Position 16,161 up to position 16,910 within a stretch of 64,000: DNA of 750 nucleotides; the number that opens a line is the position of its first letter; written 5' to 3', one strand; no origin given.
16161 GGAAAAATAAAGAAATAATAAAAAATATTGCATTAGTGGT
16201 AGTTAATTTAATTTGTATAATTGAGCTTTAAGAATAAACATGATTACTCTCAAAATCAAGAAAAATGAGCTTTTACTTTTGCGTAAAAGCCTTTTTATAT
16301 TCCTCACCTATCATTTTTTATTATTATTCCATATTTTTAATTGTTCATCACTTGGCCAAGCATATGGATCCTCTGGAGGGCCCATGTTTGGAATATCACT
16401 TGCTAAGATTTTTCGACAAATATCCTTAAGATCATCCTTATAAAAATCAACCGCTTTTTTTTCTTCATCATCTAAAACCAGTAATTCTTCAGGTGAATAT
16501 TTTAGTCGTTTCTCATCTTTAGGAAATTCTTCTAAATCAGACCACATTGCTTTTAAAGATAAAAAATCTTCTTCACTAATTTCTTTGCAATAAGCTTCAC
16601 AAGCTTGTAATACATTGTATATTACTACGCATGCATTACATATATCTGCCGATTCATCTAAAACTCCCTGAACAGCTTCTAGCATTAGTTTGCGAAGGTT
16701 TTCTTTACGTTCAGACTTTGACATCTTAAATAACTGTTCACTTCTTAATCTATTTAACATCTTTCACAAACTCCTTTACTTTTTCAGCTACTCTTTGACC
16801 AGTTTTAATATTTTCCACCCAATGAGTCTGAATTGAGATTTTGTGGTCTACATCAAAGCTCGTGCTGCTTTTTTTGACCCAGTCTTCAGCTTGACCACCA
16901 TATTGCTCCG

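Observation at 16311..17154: Orphan toxin-CT/immunity cassette with a ~60-nt recombination handle and a frame offset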

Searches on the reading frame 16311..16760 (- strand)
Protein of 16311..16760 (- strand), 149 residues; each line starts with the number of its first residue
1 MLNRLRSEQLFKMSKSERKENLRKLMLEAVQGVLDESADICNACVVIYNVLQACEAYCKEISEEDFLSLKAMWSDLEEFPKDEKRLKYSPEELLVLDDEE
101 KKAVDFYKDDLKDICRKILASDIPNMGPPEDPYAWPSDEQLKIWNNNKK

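Call 5: search_protein_families(library=pfam, proteins=[window:16311-16760:-], max_evalue=0.1)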
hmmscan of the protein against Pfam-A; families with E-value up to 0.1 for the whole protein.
window:16311-16760:- (149 aa): 1 family
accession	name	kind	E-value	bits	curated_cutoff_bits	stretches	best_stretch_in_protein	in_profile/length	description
PF10675.14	DUF2489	-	0.04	14.4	27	1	12-117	26-129/130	Protein of unknown function (DUF2489)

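Call 10: search_protein_families(library=ncbifam, proteins=[window:16311-16760:-], max_evalue=0.1)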
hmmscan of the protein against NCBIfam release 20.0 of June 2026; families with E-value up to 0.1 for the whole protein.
window:16311-16760:- (149 aa): 0 families

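Call 34: search_protein_families(library=pfam, alignment_id=A4, max_evalue=1)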
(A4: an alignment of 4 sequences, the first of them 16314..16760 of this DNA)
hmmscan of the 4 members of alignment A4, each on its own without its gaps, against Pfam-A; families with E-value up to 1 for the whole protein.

A. member 1, window:16314-16760:- (149 aa): 1 family
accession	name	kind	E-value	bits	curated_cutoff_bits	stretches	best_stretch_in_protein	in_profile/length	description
PF10675.14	DUF2489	-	0.04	14.4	27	1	12-117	26-129/130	Protein of unknown function (DUF2489)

B. families by the number of members that match (of 4 scanned): 2 families
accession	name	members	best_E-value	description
PF10675.14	DUF2489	3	0.011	Protein of unknown function (DUF2489)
PF19026.7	UBA_HYPK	1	0.18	HYPK UBA domain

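Call 90: list_cluster_members(proteins=[P0001, P0155, window:16314-16760:-, window:17154-17441:-])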
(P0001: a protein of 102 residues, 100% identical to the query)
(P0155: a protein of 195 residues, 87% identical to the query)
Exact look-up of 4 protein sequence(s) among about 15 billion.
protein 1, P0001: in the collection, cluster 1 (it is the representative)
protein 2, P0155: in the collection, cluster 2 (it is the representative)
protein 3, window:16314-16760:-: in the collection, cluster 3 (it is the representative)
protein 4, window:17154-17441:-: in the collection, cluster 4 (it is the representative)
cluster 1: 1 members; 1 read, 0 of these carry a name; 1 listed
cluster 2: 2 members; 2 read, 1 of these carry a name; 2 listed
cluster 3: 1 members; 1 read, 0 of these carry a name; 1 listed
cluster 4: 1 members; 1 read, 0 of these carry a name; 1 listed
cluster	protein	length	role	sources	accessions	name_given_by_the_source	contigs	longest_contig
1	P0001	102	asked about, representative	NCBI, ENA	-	-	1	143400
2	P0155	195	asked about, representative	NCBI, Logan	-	-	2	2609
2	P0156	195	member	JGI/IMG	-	hypothetical protein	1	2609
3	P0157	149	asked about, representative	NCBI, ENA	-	-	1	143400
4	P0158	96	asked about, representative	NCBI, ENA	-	-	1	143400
